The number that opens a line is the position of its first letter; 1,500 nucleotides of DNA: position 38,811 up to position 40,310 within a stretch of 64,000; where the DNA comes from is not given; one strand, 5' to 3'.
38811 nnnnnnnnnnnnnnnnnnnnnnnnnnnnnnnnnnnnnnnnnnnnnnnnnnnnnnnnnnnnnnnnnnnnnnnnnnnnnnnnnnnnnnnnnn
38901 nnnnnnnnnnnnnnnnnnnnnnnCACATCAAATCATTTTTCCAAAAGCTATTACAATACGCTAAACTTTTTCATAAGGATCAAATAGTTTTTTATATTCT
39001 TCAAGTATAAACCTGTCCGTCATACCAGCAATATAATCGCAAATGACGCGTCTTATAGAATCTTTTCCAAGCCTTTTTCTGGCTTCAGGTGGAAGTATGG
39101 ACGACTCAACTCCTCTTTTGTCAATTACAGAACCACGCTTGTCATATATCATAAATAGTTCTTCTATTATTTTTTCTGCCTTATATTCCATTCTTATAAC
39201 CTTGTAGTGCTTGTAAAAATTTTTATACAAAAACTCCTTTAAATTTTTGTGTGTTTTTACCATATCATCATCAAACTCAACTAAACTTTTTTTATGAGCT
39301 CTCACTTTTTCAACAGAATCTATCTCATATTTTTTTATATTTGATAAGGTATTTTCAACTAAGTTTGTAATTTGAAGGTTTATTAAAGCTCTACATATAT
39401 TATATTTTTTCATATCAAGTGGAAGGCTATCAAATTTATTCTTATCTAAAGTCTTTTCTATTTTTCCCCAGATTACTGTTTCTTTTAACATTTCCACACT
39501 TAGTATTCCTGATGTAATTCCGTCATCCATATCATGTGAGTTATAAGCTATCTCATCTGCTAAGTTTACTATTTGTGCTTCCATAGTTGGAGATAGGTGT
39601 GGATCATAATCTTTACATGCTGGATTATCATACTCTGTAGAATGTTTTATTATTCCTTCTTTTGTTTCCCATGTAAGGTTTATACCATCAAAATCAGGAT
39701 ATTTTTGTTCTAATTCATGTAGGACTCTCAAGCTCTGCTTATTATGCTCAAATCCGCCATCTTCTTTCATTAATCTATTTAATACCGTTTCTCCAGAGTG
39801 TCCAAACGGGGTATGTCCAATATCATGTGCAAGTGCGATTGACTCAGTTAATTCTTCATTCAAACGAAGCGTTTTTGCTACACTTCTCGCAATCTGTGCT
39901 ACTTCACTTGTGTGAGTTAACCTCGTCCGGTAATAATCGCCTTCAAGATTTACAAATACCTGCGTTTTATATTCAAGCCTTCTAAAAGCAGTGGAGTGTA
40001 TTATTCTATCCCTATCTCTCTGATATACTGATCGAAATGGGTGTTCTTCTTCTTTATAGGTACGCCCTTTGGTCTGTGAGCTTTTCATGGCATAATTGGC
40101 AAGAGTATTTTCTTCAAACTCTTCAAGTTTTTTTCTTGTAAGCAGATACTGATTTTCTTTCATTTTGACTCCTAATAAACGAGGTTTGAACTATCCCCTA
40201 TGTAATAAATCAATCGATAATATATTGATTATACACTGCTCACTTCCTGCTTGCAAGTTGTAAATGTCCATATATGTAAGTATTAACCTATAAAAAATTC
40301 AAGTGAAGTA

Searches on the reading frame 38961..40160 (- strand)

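Call 54: search_protein_families(library=pfam, proteins=[window:38961-40160:-], max_evalue=0.01)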
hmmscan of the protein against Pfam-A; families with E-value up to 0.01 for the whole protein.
window:38961-40160:- (399 aa): 2 families
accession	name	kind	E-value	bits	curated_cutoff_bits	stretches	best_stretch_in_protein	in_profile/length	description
PF13286.11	HD_assoc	-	1.1e-22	80.9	22.2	1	294-391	1-91/91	Phosphohydrolase-associated domain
PF01966.28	HD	-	4.1e-14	53.3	22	1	80-205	1-114/116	HD domain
